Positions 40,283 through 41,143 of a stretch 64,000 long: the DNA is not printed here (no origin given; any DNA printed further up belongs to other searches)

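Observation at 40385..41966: Plus-strand moron island: secreted Gly-zipper bacteriocin-like protein, tiny 2-TM immunity-like ORF, SOS-controlled YolD-like gene and Zn-ribbon peptide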

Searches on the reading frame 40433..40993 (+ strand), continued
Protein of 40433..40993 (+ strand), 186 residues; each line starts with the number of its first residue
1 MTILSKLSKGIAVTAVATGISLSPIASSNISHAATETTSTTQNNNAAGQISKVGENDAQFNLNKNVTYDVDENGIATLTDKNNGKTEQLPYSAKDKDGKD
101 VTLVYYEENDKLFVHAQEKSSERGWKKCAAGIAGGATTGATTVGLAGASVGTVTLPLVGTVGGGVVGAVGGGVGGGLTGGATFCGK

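Call 54: find_encoding_contigs(protein=P0013, flank=7000, max_places=3)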
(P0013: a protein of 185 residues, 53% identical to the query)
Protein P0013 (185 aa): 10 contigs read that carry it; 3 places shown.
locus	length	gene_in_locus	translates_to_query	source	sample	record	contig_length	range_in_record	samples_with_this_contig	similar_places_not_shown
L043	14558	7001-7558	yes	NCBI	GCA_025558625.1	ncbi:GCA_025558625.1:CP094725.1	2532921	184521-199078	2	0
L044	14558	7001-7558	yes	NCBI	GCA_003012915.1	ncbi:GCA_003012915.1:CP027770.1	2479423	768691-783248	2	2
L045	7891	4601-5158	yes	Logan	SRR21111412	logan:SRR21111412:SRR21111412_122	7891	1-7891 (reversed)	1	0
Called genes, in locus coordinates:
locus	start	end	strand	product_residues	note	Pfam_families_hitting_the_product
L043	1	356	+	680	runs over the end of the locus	PF08245:Mur_ligase_M, PF02875:Mur_ligase_C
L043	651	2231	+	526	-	PF00501:AMP-binding, PF13193:AMP-binding_C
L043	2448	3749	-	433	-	PF00753:Lactamase_B, PF00581:Rhodanese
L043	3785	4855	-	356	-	PF00581:Rhodanese, PF01206:TusA, PF13686:DrsE_2, PF02635:DsrE (faint)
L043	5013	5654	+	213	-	PF03848:TehB, PF13649:Methyltransf_25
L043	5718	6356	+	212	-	PF00857:Isochorismatase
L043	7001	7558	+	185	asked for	-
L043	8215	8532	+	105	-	PF01022:HTH_5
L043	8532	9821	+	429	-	PF00939:Na_sulph_symp, PF02040:ArsB, PF03600:CitMHS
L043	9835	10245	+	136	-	PF01451:LMWPc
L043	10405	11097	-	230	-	PF00072:Response_reg, PF00486:Trans_reg_C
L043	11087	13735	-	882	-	PF02702:KdpD, PF13493:DUF4118, PF00512:HisKA, PF02518:HATPase_c, PF13581:HATPase_c_2 (faint)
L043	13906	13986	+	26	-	-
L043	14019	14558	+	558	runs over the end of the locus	PF03814:KdpA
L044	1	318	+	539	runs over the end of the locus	-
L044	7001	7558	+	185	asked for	-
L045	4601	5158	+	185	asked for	-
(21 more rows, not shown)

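Call 55: find_encoding_contigs(protein=P0008, flank=7000, max_places=2)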
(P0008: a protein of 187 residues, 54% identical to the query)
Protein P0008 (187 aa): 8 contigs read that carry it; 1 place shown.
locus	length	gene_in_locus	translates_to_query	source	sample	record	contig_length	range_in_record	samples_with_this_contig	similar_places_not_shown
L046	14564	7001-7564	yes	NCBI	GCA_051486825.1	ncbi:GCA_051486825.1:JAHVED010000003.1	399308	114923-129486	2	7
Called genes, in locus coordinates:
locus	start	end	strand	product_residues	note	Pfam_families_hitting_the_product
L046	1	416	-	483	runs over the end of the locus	PF00916:Sulfate_transp, PF16983:MFS_MOT1 (weak)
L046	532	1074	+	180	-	PF00239:Resolvase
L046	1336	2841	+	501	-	PF01494:FAD_binding_3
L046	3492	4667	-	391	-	PF12704:MacB_PCD, PF02687:FtsX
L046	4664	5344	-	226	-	PF02463:SMC_N, PF00005:ABC_tran, PF13304:AAA_21 (faint)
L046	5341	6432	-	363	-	PF25990:Beta-barrel_YknX (weak), PF25967:RND-MFP_C, PF25989:YknX_C (weak)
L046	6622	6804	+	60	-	PF02388:FemAB (weak)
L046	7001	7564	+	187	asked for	-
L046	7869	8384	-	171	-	PF00300:His_Phos_1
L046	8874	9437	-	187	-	PF13302:Acetyltransf_3, PF13420:Acetyltransf_4, PF00583:Acetyltransf_1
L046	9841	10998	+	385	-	PF08245:Mur_ligase_M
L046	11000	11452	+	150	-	PF14102:Caps_synth_CapC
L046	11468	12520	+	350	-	PF09587:PGA_cap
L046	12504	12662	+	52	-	-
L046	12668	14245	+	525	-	PF01019:G_glu_transpept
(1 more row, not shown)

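Call 57: search_dna_similar(query=window:40433-40993:+, collection=phages, mode=protein, max_rows=30, max_evalue=0.001)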
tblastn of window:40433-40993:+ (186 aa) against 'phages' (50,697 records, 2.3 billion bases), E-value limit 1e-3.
Records with a match: 2; places in all: 2; records where one place covers at least 80% of the query: 0.
Best place of each record, by identity: >=99% 1; <60% 1.
By first word of the organism name: Staphylococcus 2.
By host as written in the record: Staphylococcus haemolyticus 1; Staphylococcus aureus 1.
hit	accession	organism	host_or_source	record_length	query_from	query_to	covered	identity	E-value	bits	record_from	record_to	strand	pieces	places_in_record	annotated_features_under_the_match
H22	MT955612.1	Staphylococcus phage SPbeta-like 2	Staphylococcus haemolyticus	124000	1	128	69%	100.0%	2e-79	262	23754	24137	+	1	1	hypothetical protein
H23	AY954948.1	Staphylococcus phage PT1028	Staphylococcus aureus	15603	7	128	66%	34.1%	9e-7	54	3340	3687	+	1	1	ORF011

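Call 59: get_annotated_region(hit=H23, flank=3500)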
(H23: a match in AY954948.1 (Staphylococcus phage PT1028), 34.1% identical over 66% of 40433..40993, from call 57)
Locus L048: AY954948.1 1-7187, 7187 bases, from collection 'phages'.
description: Bacteriophage PT1028, complete genome.
organism: Staphylococcus phage PT1028 (NCBI taxid 320831)
taxonomy: Viruses
host: Staphylococcus aureus; source: -; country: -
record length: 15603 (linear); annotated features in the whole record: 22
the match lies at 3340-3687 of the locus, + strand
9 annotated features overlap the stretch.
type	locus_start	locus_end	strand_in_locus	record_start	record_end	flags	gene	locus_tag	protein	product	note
CDS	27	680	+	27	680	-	-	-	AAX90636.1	ORF007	PT1028ORF007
CDS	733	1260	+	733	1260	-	-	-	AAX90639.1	ORF010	PT1028ORF010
CDS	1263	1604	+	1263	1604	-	-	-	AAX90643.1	ORF014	PT1028ORF014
CDS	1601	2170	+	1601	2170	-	-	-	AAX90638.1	ORF009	PT1028ORF009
CDS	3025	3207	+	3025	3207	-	-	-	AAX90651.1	ORF026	PT1028ORF026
CDS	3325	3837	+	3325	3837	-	-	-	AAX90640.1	ORF011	PT1028ORF011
CDS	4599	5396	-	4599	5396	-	-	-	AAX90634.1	ORF005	PT1028ORF005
CDS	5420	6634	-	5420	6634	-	-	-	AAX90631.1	ORF002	PT1028ORF002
CDS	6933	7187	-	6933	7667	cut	-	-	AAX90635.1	ORF006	PT1028ORF006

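Call 75: predict_structure(alignment_id=A3)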
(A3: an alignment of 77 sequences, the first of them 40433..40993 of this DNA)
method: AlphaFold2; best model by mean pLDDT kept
length: 186 residues; sequences in the alignment: 77
mean_pLDDT: 63.4   pTM: 0.51
mean pLDDT of the five models: 63.4, 61.4, 60.6, 59.9, 59.6
residues with pLDDT >= 90: 48; 70-90: 26; 50-70: 29; < 50: 83
segments of 3 or more residues with pLDDT < 50: 1-3, 5-15, 21-23, 26-28, 35-43, 134-160, 162-172, 174-177, 179-186
pLDDT, mean of each block of 10 residues (from residue 1): 44 47 49 46 69 88 95 94 94 86 93 88 55 45 31 42 42 43 43
secondary structure, 60 per line:
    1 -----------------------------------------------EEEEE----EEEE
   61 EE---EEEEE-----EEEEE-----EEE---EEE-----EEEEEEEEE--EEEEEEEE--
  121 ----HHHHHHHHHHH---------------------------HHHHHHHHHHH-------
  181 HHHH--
elements in order: E48-52 E57-62 E66-70 E76-80 E86-88 E92-94 E100-108 E111-118 H125-135 H163-173 H181-184
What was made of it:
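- AlphaFold2 gives the module low confidence (pLDDT 31-55, call 75), so the hairpin and disulfide geometry is not supported by my own model. The beta-domain is fused and well folded (call 75).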

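Call 79: find_encoding_contigs(protein=P0036, flank=8000, max_places=3)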
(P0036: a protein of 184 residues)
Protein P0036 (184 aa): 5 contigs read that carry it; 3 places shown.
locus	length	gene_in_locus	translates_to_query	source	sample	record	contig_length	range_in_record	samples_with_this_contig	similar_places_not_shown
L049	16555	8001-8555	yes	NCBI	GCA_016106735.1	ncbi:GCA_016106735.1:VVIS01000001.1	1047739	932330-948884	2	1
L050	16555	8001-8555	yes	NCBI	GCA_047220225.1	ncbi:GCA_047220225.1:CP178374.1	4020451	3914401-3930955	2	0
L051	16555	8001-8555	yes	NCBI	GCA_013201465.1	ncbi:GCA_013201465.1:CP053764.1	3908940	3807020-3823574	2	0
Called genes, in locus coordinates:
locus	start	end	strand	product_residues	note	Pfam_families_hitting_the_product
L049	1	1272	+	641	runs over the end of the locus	PF06874:FBPase_2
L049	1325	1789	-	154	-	PF00111:Fer2 (weak), PF13085:Fer2_3 (weak), PF01799:Fer2_2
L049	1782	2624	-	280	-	PF00941:FAD_binding_5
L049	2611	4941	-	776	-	PF01315:Ald_Xan_dh_C, PF02738:MoCoBD_1, PF20256:MoCoBD_2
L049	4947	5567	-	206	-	PF12804:NTP_transf_3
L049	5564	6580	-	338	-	PF02625:XdhC_CoxI, PF21469:BH1974-like_central, PF13478:XdhC_C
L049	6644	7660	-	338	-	PF06081:ArAE_1, PF04632:FUSC, PF13515:FUSC_2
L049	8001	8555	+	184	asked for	-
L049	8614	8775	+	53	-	-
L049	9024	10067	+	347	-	PF00142:Fer4_NifH (weak), PF01656:CbiA, PF02374:ArsA_ATPase (weak), PF07015:VirC1 (faint), PF10609:ParA (weak), PF13614:AAA_31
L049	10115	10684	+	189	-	PF18735:HEPN_RiboL-PSP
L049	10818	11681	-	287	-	-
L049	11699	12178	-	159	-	PF02590:SPOUT_MTase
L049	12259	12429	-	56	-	PF14116:YyzF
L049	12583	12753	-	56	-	-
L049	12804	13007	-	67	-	-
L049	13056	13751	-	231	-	-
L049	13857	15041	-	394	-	PF27482:Beta-prop_YycP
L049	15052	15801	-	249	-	PF05708:Peptidase_C92 (weak)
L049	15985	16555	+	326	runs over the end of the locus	PF00248:Aldo_ket_red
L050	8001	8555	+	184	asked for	-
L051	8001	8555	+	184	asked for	-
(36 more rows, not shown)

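Call 80: fold_search(model_id=the predicted structure, library=viral)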
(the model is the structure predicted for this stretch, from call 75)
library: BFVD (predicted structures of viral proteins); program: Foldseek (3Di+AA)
matches with E <= 10: 799; with E <= 0.001: 0
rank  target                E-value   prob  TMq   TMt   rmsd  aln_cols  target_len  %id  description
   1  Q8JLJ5                7.7e-02  0.18  0.14  0.19  12.6        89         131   11  Methyltransferase (Fragment) [Little cherry virus 2]
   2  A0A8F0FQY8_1          8.2e-02  0.18  0.14  0.04  12.8        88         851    9  ORF1 [Manihot esculenta associated ampelovirus 2]
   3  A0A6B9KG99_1          9.2e-02  0.47  0.16  0.03   8.3        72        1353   14  Replicase large subunit [Atrato Virga-like virus 1]
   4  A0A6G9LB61            9.8e-02  0.21  0.17  0.06  11.6        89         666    7  Tailspike [Salmonella phage bering]
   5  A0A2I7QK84            1.2e-01  0.18  0.15  0.23   9.0        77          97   17  (no name in the UniProt tables at hand)
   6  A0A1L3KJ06            1.5e-01  0.16  0.14  0.04  11.5        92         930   11  Putative glycoprotein [Xinzhou toro-like virus]
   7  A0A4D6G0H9            1.6e-01  0.14  0.15  0.06  12.4        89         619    8  Polyprotein [Pineapple mealybug wilt-associated virus 1]
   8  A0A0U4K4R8            1.7e-01  0.23  0.19  0.20  16.7       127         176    9  Uncharacterized protein [Escherichia phage phiE142]
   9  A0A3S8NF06            1.9e-01  0.69  0.25  0.39   7.0        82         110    7  Uncharacterized protein [Sulfolobales Beppu filamentous virus 2]
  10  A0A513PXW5            1.9e-01  0.08  0.12  0.09  17.0       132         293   20  Fiber protein (Fragment) [Porcine adenovirus]
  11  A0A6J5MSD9            2.0e-01  0.41  0.21  0.46   6.0        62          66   22  Uncharacterized protein [uncultured Caudovirales phage]
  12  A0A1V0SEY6            2.0e-01  0.23  0.13  0.22  20.4       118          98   11  Uncharacterized protein [Hokovirus HKV1]
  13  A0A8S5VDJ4            2.2e-01  0.14  0.16  0.22  14.2       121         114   17  Outer membrane protein assembly factor [Siphoviridae sp. ctGa111]
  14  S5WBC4                2.2e-01  0.06  0.11  0.08  16.2       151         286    8  Uncharacterized protein [Pseudomonas phage PaBG]
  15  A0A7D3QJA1            2.4e-01  0.20  0.15  0.04   9.5        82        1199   12  (no name in the UniProt tables at hand)
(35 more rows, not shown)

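Call 82: list_cluster_members(proteins=[window:40433-40993:+, window:41017-41196:+, L048:3325-3837:+, L048:3853-4032:+, P0139, P0036, L049:8614-8775:+, window:41832-41966:+])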
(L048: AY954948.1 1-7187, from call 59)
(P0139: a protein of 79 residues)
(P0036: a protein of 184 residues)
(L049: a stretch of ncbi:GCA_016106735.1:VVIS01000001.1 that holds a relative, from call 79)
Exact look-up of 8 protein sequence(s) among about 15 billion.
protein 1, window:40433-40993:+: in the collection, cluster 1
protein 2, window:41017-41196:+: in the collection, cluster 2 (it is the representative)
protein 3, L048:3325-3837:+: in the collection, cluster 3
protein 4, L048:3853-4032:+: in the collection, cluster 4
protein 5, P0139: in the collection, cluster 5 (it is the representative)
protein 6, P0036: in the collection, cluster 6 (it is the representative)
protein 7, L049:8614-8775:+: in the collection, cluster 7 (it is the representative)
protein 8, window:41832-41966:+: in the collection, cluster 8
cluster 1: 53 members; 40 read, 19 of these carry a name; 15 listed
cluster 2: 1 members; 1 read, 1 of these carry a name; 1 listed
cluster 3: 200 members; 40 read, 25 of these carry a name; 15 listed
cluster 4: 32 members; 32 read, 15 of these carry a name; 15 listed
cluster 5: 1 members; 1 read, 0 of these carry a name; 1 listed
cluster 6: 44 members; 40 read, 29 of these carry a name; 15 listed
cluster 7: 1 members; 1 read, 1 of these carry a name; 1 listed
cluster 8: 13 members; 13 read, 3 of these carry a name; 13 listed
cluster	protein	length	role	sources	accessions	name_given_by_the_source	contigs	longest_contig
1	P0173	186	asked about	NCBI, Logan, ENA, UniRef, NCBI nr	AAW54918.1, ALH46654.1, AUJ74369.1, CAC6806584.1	hypothetical protein ACYJ80_11950 [Staphylococcus capitis] | Pathogenicity island protein n=3 Tax=Staphylococcus TaxID=1279 RepID=Q5HMT8_STAEQ | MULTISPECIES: hypothetical protein [Staphylococcus]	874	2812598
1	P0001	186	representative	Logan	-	-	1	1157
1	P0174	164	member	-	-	TPA: hypothetical protein PQC92_002237 [Staphylococcus aureus] | Phage protein n=3 Tax=Staphylococcus TaxID=1279 RepID=A0A380FXV3_9STAP | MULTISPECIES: hypothetical protein [Staphylococcus]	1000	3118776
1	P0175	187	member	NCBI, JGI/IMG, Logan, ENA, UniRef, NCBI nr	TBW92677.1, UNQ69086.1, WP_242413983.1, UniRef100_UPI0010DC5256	hypothetical protein MOV58_05775 [Staphylococcus hominis] | hypothetical protein n=1 Tax=Staphylococcus hominis TaxID=1290 RepID=UPI0010DC5256 | hypothetical protein [Staphylococcus hominis]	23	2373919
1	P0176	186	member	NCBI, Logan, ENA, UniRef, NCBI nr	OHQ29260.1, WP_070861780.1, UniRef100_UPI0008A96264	hypothetical protein HMPREF2548_04805 [Staphylococcus sp. HMSC067G10] | hypothetical protein n=1 Tax=Staphylococcus sp. HMSC067G10 TaxID=1715028 ... | hypothetical protein [Staphylococcus sp. HMSC067G10]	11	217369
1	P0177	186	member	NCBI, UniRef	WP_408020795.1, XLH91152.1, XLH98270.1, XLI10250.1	hypothetical protein HWI12_08925 [Staphylococcus epidermidis] | hypothetical protein n=1 Tax=Staphylococcus epidermidis TaxID=1282 RepID=UPI0038B41C87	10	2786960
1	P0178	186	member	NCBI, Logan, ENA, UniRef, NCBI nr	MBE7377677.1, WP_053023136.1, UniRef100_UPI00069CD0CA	hypothetical protein INS19_02150 [Staphylococcus haemolyticus] | hypothetical protein n=1 Tax=Staphylococcus haemolyticus TaxID=1283 RepID=UPI00069CD0CA | hypothetical protein [Staphylococcus haemolyticus]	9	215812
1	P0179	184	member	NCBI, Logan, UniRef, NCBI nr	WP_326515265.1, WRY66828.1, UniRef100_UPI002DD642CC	hypothetical protein [Staphylococcus hominis] | hypothetical protein n=1 Tax=Staphylococcus hominis TaxID=1290 RepID=UPI002DD642CC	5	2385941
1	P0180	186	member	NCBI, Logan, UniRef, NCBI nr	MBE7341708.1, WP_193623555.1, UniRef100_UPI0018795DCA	hypothetical protein [Staphylococcus haemolyticus] | hypothetical protein n=1 Tax=Staphylococcus haemolyticus TaxID=1283 RepID=UPI0018795DCA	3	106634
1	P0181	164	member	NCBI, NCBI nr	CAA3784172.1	phage protein [Staphylococcus aureus]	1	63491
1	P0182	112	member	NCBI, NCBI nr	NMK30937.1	hypothetical protein HHM33_01530 [Staphylococcus capitis] | hypothetical protein [Staphylococcus capitis]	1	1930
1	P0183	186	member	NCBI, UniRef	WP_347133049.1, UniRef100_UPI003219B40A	hypothetical protein [Staphylococcus capitis] | hypothetical protein n=1 Tax=Staphylococcus capitis TaxID=29388 RepID=UPI003219B40A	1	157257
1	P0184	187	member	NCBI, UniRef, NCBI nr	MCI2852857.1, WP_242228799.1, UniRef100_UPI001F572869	hypothetical protein [Staphylococcus hominis] | hypothetical protein n=1 Tax=Staphylococcus hominis TaxID=1290 RepID=UPI001F572869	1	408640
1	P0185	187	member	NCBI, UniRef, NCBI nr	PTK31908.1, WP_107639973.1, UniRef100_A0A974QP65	hypothetical protein BUZ51_02235 [Staphylococcus hominis] | Pathogenicity island protein n=1 Tax=Staphylococcus hominis TaxID=1290 ... | hypothetical protein [Staphylococcus hominis]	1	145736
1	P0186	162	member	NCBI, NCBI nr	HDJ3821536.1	TPA: hypothetical protein PQD91_002844 [Staphylococcus aureus] | hypothetical protein [Staphylococcus aureus]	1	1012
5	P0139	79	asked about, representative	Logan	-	-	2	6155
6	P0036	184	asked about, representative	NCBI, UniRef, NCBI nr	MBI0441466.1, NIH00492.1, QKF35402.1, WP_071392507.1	Pathogenicity island protein [Bacillus velezensis] | Pathogenicity island protein n=1 Tax=Bacillus amyloliquefaciens group TaxID=1938374 ... | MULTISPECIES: Pathogenicity island protein [Bacillus amyloliquefaciens group]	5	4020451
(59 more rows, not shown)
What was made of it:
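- The exact protein is widespread in clinical coagulase-negative staphylococci (874 contigs, call 82).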
